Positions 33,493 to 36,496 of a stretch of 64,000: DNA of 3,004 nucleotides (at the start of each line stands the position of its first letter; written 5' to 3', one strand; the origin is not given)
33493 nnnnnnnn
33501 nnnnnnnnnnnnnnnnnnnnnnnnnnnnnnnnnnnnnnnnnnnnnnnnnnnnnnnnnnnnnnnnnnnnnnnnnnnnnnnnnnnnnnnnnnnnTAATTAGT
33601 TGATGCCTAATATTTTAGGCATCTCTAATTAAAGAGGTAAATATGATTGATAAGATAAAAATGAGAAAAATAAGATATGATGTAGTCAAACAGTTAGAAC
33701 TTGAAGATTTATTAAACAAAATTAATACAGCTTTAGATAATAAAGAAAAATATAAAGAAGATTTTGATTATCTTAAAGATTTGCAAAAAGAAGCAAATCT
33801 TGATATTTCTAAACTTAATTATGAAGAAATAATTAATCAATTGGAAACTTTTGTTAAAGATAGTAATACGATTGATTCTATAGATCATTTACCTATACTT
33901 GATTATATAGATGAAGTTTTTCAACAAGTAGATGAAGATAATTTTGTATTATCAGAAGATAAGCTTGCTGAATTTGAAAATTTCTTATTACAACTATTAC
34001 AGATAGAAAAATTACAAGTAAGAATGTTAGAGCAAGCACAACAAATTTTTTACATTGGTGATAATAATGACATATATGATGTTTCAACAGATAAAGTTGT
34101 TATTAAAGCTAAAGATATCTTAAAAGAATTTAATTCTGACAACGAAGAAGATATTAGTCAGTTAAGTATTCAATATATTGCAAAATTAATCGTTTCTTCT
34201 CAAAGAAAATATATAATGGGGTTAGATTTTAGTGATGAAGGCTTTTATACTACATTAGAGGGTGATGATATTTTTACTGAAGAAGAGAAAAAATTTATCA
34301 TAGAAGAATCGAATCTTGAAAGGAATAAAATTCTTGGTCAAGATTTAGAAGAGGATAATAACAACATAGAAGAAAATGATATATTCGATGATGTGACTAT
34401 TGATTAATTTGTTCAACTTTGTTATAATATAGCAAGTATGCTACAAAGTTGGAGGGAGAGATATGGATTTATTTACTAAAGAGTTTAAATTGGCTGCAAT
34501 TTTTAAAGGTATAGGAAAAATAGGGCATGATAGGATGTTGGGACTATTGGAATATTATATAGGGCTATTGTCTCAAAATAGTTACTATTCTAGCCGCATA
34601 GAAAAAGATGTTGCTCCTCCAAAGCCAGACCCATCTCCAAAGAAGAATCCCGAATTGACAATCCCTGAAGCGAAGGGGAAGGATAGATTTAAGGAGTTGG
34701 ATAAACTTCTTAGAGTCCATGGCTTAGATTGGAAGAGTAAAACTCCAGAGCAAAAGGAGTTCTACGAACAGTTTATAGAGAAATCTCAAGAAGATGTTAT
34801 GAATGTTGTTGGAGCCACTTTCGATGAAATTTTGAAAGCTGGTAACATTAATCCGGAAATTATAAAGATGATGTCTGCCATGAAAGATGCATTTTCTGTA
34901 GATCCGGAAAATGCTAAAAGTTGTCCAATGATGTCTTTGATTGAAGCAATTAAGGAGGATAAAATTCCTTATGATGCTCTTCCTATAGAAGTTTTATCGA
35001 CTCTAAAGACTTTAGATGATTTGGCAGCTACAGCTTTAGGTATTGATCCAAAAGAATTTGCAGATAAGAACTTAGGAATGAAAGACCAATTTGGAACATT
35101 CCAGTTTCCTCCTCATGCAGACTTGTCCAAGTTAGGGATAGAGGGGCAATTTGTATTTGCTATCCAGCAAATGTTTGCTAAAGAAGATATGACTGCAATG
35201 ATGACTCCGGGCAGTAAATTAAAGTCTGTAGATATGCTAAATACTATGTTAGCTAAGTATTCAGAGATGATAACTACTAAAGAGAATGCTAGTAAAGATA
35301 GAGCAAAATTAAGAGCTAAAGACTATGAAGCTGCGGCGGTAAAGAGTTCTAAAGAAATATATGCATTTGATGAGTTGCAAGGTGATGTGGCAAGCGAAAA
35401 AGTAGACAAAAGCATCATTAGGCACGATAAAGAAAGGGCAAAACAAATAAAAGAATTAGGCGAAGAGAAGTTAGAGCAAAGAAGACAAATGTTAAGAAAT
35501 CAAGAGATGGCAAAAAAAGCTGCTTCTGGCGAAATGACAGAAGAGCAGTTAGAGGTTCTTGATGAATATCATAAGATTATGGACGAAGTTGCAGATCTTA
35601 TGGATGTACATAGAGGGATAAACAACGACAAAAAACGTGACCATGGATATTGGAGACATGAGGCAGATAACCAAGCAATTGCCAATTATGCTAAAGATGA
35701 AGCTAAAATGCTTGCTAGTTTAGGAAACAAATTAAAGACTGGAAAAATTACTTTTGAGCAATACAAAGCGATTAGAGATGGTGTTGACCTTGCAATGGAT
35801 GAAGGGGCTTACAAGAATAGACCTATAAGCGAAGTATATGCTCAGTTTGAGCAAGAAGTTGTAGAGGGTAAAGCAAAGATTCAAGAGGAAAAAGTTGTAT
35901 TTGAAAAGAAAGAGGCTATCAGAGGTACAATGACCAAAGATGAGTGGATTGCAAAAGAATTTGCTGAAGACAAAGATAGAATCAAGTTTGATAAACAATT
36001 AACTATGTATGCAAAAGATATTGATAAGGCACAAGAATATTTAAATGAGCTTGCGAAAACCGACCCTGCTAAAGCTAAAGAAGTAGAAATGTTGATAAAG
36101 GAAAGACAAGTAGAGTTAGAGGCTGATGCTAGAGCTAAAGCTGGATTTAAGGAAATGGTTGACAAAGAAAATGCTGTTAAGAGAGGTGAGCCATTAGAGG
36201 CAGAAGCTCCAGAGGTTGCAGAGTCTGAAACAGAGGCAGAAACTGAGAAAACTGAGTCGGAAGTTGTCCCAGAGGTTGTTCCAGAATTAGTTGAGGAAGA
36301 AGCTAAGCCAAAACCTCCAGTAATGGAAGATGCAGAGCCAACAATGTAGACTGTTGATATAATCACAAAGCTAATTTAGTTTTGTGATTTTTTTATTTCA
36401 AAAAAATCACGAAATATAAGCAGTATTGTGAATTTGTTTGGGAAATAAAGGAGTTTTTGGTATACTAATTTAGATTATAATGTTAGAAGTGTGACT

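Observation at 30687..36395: Three-gene operon of unknown function: VirB6/TrbL/TcpH-like polytopic membrane protein plus two acidic coiled-coil cytoplasmic proteins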

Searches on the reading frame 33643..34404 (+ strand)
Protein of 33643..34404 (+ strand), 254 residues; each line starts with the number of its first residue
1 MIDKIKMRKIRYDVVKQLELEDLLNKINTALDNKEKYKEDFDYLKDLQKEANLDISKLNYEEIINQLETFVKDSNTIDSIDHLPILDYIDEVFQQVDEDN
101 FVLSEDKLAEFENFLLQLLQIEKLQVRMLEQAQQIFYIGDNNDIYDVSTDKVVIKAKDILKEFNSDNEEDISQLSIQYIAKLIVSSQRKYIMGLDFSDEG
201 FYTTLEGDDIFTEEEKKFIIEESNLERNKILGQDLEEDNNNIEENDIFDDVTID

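Call 4: search_protein_families(library=pfam, proteins=[window:33643-34404:+], max_evalue=1)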
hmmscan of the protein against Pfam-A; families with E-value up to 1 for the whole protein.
window:33643-34404:+ (254 aa): 2 families
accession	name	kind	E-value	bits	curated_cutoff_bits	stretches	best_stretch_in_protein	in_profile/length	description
PF24905.1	TTC3_9th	-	0.06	13.6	27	1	43-74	24-55/60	TTC3, helical domain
PF18373.7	Spectrin_2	-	0.19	12.3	26.4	1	170-222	12-64/78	Spectrin like domain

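Call 5: search_protein_families(library=ncbifam, proteins=[window:33643-34404:+], max_evalue=1)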
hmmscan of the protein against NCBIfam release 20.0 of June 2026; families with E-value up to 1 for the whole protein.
window:33643-34404:+ (254 aa): 0 families

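Call 6: search_protein_families(library=phrogs, proteins=[window:33643-34404:+], max_evalue=1)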
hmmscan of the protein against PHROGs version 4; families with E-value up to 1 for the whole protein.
window:33643-34404:+ (254 aa): 0 families

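Call 65: search_solved_structures(query=A7, max_evalue=10)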
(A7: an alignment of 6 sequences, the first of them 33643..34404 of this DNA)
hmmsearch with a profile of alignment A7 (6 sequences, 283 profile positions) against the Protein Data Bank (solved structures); distinct sequences matched with E-value up to 10: 1.
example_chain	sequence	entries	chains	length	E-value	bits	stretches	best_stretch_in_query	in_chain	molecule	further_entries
7tbn_A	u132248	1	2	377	0.099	15.1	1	204-270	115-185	D11 LOV2-DARPin fusion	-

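Call 108: list_cluster_members(proteins=[P0001, window:33643-34404:+, P0010, P0004, P0002])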
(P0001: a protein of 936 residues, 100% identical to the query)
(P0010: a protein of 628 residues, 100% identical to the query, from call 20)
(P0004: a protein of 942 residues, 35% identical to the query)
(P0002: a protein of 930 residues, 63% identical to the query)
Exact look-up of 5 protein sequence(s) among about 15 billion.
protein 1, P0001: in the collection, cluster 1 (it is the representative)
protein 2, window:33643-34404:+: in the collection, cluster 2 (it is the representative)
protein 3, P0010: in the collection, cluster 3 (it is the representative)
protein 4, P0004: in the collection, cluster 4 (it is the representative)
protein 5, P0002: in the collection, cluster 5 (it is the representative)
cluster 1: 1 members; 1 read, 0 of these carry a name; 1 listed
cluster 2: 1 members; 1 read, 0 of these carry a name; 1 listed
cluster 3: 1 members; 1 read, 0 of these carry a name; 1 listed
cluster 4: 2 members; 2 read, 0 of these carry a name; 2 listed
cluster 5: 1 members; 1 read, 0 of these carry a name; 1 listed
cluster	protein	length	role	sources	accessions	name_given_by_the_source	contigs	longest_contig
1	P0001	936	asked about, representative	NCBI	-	-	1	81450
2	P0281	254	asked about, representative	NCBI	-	-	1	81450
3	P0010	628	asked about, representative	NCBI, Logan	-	-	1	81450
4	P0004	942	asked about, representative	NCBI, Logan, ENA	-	-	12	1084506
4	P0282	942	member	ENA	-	-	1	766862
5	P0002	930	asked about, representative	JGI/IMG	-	-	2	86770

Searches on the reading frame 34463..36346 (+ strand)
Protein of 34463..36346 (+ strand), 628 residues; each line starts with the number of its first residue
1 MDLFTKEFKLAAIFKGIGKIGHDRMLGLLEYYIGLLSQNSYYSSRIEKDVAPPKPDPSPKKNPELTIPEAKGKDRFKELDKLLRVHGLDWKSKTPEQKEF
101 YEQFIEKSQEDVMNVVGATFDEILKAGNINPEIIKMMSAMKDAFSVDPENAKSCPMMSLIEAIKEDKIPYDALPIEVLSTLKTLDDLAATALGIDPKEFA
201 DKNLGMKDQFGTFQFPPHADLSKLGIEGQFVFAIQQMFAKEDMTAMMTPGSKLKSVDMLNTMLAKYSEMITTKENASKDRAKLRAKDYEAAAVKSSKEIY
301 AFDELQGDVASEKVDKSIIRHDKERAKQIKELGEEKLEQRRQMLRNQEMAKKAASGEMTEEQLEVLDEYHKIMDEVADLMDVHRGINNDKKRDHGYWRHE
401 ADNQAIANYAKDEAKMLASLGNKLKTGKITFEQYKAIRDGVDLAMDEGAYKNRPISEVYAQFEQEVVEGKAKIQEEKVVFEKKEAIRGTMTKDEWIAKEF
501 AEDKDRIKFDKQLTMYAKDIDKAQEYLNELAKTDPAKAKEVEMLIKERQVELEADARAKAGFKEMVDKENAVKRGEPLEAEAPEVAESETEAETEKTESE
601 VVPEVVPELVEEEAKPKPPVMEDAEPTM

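Call 4: search_protein_families(library=pfam, proteins=[window:34463-36346:+], max_evalue=1)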
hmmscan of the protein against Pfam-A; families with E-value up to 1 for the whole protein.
window:34463-36346:+ (628 aa): 1 family
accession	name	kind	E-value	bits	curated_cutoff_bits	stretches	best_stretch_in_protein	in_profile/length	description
PF18536.7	DUF5623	-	0.012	16.3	35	1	468-554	23-105/126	Domain of unknown function (DUF5623)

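Call 5: search_protein_families(library=ncbifam, proteins=[window:34463-36346:+], max_evalue=1)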
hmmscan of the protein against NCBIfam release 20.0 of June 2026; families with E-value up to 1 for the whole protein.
window:34463-36346:+ (628 aa): 1 family
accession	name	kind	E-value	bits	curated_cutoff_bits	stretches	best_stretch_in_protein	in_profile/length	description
NF002344.0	PRK01305.2-1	equivalog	0.047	13.3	252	1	338-378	77-117/241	arginyltransferase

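Call 6: search_protein_families(library=phrogs, proteins=[window:34463-36346:+], max_evalue=1)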
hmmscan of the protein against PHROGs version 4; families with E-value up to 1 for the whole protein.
window:34463-36346:+ (628 aa): 3 families
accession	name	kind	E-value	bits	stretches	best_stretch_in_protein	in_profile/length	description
phrog_18524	-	unknown function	0.15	13.2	0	431-464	37-72/105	-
phrog_16077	-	unknown function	0.72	11.7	0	332-368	35-71/93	-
phrog_14682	-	unknown function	0.86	11.2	0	489-542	27-79/97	-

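Call 20: find_homologous_proteins(query=window:34463-36346:+, max_evalue=0.001)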
Query window:34463-36346:+ (628 aa): 2 proteins with E <= 0.001 among 8000 candidates.
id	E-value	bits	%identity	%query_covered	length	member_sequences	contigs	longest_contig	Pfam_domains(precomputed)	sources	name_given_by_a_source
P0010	0.0e+0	1356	100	100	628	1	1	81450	-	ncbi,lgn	-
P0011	3.8e-186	638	55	92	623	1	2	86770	-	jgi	-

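Call 64: search_solved_structures(query=A8, max_evalue=10)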
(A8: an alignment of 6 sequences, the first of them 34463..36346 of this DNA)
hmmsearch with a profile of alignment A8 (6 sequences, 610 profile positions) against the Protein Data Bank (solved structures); distinct sequences matched with E-value up to 10: 2.
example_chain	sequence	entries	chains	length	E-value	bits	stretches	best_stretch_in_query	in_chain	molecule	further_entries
9tgo_A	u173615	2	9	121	0.29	13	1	123-169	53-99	Z22-VH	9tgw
9wrn_H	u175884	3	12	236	0.98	11.3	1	123-169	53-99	cZ22-Fab heavy chain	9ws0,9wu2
